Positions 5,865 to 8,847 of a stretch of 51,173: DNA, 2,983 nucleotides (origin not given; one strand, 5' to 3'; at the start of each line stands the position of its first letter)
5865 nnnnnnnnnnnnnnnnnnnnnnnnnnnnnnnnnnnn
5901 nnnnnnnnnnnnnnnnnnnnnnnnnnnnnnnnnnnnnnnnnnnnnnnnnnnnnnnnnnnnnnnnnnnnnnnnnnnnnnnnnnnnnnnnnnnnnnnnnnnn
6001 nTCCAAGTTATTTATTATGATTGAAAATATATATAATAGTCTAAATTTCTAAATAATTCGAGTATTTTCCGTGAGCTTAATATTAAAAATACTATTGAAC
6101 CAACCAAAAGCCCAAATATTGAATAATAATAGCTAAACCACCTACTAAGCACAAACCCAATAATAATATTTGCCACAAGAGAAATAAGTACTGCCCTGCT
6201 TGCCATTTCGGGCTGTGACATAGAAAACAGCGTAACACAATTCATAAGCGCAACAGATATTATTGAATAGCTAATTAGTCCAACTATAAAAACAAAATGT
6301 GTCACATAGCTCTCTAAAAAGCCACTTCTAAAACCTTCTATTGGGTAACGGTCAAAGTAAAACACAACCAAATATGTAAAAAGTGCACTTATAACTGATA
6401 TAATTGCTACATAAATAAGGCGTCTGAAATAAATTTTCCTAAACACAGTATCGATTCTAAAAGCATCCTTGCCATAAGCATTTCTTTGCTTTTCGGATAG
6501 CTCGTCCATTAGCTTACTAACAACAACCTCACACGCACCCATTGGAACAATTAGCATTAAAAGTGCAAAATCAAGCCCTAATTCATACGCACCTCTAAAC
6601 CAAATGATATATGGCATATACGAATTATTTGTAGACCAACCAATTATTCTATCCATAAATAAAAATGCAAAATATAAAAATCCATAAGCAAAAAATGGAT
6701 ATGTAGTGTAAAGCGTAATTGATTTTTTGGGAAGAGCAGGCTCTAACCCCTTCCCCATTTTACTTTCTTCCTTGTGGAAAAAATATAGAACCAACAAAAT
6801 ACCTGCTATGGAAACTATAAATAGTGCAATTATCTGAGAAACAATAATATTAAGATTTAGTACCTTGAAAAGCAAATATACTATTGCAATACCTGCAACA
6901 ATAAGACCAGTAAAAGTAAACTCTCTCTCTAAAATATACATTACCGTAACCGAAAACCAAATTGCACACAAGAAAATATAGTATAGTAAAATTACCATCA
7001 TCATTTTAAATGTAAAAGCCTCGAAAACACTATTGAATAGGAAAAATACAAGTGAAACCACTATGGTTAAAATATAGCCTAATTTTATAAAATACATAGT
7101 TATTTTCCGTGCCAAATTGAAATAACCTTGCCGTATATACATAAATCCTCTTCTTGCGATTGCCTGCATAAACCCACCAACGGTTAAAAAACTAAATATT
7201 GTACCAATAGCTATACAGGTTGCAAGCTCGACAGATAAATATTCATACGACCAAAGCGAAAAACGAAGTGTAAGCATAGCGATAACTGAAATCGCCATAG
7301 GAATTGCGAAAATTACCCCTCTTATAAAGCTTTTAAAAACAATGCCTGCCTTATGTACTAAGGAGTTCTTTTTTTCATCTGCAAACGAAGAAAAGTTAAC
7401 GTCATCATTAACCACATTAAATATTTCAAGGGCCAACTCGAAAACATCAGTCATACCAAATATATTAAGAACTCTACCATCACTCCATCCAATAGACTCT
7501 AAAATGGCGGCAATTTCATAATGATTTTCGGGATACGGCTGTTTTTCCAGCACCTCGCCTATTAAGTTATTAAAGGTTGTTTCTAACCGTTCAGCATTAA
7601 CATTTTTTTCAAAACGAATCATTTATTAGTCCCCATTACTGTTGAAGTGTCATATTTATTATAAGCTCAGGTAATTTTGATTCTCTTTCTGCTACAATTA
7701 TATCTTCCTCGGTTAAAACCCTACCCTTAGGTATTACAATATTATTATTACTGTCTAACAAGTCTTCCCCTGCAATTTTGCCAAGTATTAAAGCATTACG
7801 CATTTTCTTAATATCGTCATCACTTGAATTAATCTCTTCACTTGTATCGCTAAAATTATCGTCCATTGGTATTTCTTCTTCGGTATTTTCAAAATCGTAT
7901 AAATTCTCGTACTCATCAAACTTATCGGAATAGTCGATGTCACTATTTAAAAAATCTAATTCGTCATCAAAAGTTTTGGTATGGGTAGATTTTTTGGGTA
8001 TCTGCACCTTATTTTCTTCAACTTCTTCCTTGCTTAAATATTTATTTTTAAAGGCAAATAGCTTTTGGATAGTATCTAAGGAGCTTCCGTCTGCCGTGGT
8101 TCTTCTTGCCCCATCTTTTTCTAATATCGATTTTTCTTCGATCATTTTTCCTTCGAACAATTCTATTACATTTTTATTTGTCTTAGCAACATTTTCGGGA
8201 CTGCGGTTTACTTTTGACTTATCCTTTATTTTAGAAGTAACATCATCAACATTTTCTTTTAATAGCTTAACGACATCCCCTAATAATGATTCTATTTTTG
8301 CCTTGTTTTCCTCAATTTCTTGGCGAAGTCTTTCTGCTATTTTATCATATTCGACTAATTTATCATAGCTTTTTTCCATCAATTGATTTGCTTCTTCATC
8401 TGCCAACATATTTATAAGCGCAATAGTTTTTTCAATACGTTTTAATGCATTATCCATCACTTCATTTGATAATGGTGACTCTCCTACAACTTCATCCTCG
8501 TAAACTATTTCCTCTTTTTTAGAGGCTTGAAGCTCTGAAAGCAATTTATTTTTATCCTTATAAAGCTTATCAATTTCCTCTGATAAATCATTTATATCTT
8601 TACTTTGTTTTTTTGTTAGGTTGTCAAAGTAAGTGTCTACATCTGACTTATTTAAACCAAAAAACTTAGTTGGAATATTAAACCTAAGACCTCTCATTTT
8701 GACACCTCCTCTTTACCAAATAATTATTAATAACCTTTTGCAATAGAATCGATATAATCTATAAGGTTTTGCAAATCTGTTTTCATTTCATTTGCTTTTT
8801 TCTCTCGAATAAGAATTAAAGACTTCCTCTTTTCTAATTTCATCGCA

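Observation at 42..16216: Non-canonical PelF-centred, c-di-GMP-wired envelope polysaccharide operon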

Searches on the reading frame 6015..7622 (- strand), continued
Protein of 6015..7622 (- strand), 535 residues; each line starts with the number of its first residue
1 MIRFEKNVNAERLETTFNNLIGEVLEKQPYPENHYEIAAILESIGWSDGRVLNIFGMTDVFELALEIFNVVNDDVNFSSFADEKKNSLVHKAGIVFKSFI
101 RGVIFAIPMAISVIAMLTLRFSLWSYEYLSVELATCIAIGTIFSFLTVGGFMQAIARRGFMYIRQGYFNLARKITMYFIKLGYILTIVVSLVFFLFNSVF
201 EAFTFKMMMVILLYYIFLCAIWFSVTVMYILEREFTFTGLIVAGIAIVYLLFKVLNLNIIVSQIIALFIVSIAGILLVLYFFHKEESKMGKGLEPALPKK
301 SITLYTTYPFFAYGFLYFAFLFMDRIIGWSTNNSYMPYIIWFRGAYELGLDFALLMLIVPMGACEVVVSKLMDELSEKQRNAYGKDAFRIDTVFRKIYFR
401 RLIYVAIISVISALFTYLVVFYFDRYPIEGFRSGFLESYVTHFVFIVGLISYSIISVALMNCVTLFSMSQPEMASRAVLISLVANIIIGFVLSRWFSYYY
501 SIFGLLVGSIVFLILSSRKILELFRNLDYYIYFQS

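Call 68: fold_search(model_id=the predicted structure, library=pdb)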
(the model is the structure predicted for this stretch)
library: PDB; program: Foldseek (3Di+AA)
matches with E <= 10: 211; with E <= 0.001: 47
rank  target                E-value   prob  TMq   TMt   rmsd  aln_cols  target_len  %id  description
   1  4mlb_A                3.2e-06  1.00  0.52  0.59   6.4       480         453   14  Reverse polarity of binding pocket suggests different function of a MOP superfamily transporter from Pyrococcus furios (released 2013-09-25)
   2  3vvo                  8.9e-06  1.00  0.53  0.61   6.5       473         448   12  Crystal structure of MATE in the bent conformation (released 2013-04-03)
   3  6gwh                  1.0e-05  1.00  0.52  0.61   6.3       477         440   13  Outward-facing conformation of a multidrug resistance MATE family transporter of the MOP superfamily. (released 2019-06-05)
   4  3w4t                  1.0e-05  1.00  0.50  0.58   6.6       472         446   14  Crystal structure of MATE P26A mutant (released 2013-04-03)
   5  7php_A                1.1e-05  1.00  0.58  0.67   6.0       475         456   15  Structure of Multidrug and Toxin Compound Extrusion (MATE) transporter NorM by NabFab-fiducial assisted cryo-EM (released 2021-09-01)
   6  9r1f_A                1.1e-05  1.00  0.55  0.60   6.9       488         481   12  Cryo-EM structure of human MATE1 in complex with metformin (released 2025-11-05)
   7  5yck                  1.2e-05  1.00  0.54  0.62   6.5       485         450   12  Crystal structure of a MATE family protein derived from Camelina sativa at 2.3 angstrom (released 2017-09-27)
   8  6idp                  1.6e-05  1.00  0.55  0.65   5.9       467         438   14  Crystal structure of Vibrio cholerae MATE transporter VcmN in the straight form (released 2019-01-16)
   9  4mlb_C                2.2e-05  1.00  0.52  0.59   6.5       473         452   14  Reverse polarity of binding pocket suggests different function of a MOP superfamily transporter from Pyrococcus furios (released 2013-09-25)
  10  6ids                  2.3e-05  1.00  0.57  0.67   5.7       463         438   13  Crystal structure of Vibrio cholerae MATE transporter VcmN D35N mutant (released 2019-01-16)
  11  6hfb_B                2.3e-05  1.00  0.53  0.60   6.7       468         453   14  Outward-facing conformation of a multidrug resistance MATE family transporter of the MOP superfamily. (released 2019-06-12)
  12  3vvs_A                2.5e-05  1.00  0.52  0.60   6.2       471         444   14  Crystal structure of MATE in complex with MaD3S (released 2013-04-03)
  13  9rsj_A                2.7e-05  1.00  0.56  0.64   6.5       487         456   14  Cryo-EM structure of MATE transporter NorM-VC in complex with doxorubicin (released 2025-11-26)
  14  9nu4_A                2.7e-05  1.00  0.50  0.45  11.4       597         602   13  Structure of MurJ in complex with single gene lysis protein from phage M (released 2026-02-11)
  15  3vvn                  2.9e-05  1.00  0.51  0.59   6.5       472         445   14  Crystal structure of MATE in the straight conformation (released 2013-04-03)
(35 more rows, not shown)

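Call 76: find_encoding_contigs(protein=P0001, flank=10000, max_places=1)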
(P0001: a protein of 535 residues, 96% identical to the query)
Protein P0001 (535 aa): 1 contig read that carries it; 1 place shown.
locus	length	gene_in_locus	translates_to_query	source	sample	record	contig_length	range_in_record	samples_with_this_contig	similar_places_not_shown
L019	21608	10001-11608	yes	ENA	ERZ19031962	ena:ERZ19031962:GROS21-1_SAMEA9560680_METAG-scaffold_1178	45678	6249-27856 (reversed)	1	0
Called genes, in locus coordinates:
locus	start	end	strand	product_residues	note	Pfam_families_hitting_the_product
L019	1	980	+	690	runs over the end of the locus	PF07833:Cu_amine_oxidN1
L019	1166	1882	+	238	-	PF00072:Response_reg, PF04397:LytTR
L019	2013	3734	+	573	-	PF00990:GGDEF, PF00563:EAL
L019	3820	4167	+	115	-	PF00563:EAL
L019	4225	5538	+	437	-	PF02493:MORN (weak)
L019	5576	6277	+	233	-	PF00535:Glycos_transf_2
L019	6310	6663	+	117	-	PF10066:DUF2304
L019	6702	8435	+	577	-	PF11997:DUF3492, PF13439:Glyco_transf_4, PF00534:Glycos_transf_1, PF13692:Glyco_trans_1_4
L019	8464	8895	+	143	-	-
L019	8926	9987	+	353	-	-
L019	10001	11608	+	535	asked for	-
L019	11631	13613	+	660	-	-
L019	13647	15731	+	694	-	-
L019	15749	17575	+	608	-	PF01966:HD (weak), PF13487:HD_5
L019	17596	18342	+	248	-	PF03537:Glyco_hydro_114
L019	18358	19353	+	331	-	PF02368:Big_2, PF02493:MORN (faint)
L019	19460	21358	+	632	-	-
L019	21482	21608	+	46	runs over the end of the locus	-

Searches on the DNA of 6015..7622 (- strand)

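Call 72: search_rna_families(sources=[L004, L005, L006, L007, L001, L014], threshold=gathering)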
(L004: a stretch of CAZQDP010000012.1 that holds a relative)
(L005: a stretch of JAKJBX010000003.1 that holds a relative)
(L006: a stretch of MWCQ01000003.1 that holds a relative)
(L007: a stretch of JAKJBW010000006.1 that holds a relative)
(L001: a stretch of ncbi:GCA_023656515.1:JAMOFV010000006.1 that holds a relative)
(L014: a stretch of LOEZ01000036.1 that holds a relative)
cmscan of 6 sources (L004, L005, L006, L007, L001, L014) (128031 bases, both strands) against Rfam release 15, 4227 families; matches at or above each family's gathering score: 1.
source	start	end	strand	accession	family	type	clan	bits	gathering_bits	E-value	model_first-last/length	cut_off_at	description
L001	6336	6597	-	RF00230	T-box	Cis-reg; leader;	-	120.8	93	6.7e-26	1-219/219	no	T-box leader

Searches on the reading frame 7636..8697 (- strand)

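Call 4: search_protein_families(library=pfam, proteins=[window:7636-8697:-], max_evalue=0.01)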
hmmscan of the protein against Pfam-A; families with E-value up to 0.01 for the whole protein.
window:7636-8697:- (353 aa): 0 families

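Call 6: search_protein_families(library=ncbifam, proteins=[window:7636-8697:-], max_evalue=0.1)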
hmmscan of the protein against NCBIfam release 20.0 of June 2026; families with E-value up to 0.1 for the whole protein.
window:7636-8697:- (353 aa): 1 family
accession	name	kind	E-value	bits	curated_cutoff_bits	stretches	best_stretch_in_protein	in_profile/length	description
NF007978.0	PRK10702.1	equivalog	0.021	14.4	405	1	130-203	49-123/211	endonuclease III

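Call 8: search_protein_families(library=pfam, proteins=[window:7636-8697:-], max_evalue=10)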
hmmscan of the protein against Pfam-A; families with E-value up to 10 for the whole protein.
window:7636-8697:- (353 aa): 9 families
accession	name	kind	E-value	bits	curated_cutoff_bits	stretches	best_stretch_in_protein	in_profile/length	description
PF04124.18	Dor1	-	0.01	15.2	23.3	1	98-182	25-108/339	Dor1-like family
PF01442.23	Apolipoprotein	-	0.013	15.7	90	1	117-159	35-77/190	Apolipoprotein A1/A4/E domain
PF11887.13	Mce4_CUP1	-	0.065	13.3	32.6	1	280-348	106-174/222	Cholesterol uptake porter CUP1 of Mce4, putative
PF10828.13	DUF2570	-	0.63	10.5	26.6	1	99-139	41-85/108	Protein of unknown function (DUF2570)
PF19697.4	Atg11_middle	-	1.1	9.9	26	1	23-64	39-79/79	Atg11 middle domain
PF04728.18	LPP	-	2.7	8.8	29.1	1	32-62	6-36/53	Lipoprotein leucine-zipper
PF13747.11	DUF4164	-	5.7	7.9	27.2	1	30-62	29-61/89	Domain of unknown function (DUF4164)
PF06103.16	DUF948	-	8.5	7.1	37.2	0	116-178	23-85/89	Bacterial protein of unknown function (DUF948)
PF14362.11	DUF4407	-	9.7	5.8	31.3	1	18-132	126-229/297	Domain of unknown function (DUF4407)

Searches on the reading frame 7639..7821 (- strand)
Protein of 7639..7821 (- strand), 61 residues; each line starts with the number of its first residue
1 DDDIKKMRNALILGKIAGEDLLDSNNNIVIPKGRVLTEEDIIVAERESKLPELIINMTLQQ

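Call 81: search_solved_structures(query=A7, max_evalue=10)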
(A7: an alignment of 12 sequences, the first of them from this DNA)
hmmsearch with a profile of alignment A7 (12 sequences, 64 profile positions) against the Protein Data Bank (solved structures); distinct sequences matched with E-value up to 10: 13.
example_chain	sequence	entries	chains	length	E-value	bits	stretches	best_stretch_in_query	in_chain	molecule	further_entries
3cmu_A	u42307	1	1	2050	2.8e-05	26.7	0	34-49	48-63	Protein recA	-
3e7h_A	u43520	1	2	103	8.4e-05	25.2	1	9-43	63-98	DNA-directed RNA polymerase subunit beta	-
3cmt_A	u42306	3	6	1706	0.00013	24.5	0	34-49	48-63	Protein recA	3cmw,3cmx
3cmv_A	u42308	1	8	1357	0.0011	21.6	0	34-49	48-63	Protein recA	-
7egs_A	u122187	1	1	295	0.0091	18.7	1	9-43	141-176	DNA-directed RNA polymerase subunit beta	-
3lti_A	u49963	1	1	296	0.0092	18.6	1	9-43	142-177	DNA-directed RNA polymerase subunit beta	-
9gdo_C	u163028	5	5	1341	0.027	17.2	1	9-43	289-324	DNA-directed RNA polymerase subunit beta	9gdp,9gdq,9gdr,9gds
7xya_C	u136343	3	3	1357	0.073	15.8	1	14-48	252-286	DNA-directed RNA polymerase subunit beta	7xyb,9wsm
7f0r_C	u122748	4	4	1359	0.073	15.8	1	14-48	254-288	DNA-directed RNA polymerase subunit beta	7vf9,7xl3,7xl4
8i23_C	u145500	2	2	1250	0.31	13.8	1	13-44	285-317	DNA-directed RNA polymerase subunit beta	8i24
6nwh_A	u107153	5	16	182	0.61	12.8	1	34-58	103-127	Transcriptional regulator BgaR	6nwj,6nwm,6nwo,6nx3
6wmp_C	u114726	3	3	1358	0.72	12.6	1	20-44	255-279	DNA-directed RNA polymerase subunit beta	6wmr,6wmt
7ms2_A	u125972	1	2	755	2.2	11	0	34-57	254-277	Thermostable beta-glucosidase B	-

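Call 82: search_protein_families(library=pfam, alignment_id=A7, max_evalue=10)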
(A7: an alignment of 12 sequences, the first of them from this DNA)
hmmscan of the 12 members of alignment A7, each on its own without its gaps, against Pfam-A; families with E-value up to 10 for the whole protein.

A. member 1, seq(61 aa): 1 family
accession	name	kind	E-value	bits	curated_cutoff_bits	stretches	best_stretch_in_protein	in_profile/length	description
PF23862.1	CdsD_C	-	0.16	12.5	27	1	16-42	5-31/56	CdsD C-terminal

B. families by the number of members that match (of 12 scanned): 5 families
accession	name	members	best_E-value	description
PF08666.17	SAF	2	0.011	SAF domain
PF10144.15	SMP_2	1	0.027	Bacterial virulence factor haemolysin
PF07697.16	7TMR-HDED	1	0.081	7TM-HD extracellular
PF23862.1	CdsD_C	1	0.16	CdsD C-terminal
PF03778.18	DUF321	1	0.27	Protein of unknown function (DUF321)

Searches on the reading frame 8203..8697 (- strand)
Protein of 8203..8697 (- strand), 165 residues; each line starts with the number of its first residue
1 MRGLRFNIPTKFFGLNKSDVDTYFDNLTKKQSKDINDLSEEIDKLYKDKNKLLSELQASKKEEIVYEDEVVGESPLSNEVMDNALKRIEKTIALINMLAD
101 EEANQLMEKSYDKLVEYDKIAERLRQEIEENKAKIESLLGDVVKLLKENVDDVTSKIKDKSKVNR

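Call 75: search_solved_structures(query=A6, max_evalue=1)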
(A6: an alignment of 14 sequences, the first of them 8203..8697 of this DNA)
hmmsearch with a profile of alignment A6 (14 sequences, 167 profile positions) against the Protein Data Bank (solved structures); distinct sequences matched with E-value up to 1: 36.
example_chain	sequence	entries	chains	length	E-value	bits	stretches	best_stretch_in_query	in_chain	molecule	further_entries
9pv2_A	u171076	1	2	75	2.6e-06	30.7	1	10-60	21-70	Cell cycle protein GpsB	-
8e2c_A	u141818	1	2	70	6.4e-06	29.5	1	10-59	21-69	Cell cycle protein GpsB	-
8e2b_A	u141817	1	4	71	6.6e-06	29.4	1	10-59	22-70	Cell cycle protein GpsB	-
4ug3_A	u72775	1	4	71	5.8e-05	26.3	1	5-62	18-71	CELL CYCLE PROTEIN GPSB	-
6gp7_B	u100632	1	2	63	0.00044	23.5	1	5-58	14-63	Cell cycle protein GpsB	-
6gpz_B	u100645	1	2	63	0.0008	22.6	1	5-58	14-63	Cell cycle protein GpsB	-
6gqa_A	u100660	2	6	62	0.011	18.9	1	7-48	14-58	Cell cycle protein GpsB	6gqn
4ug1_A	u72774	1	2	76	0.012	18.8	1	5-59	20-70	CELL CYCLE PROTEIN GPSB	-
4zry_B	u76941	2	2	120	0.018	18.2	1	108-143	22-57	Keratin, type II cytoskeletal 1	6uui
6kos_A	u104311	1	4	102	0.034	17.3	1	101-146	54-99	SUWA (Super WA20)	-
6ec0_A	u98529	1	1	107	0.035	17.3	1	26-129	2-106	Keratin 1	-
5fv8_A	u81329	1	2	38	0.049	16.8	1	33-62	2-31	FOSW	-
6bqd_A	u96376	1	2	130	0.055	16.6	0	102-134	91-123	Transcription initiation factor TFIID subunit 1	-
2wuj_A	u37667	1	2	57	0.057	16.6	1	4-41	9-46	SEPTUM SITE-DETERMINING PROTEIN DIVIVA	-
1gk4_A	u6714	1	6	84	0.06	16.5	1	97-149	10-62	VIMENTIN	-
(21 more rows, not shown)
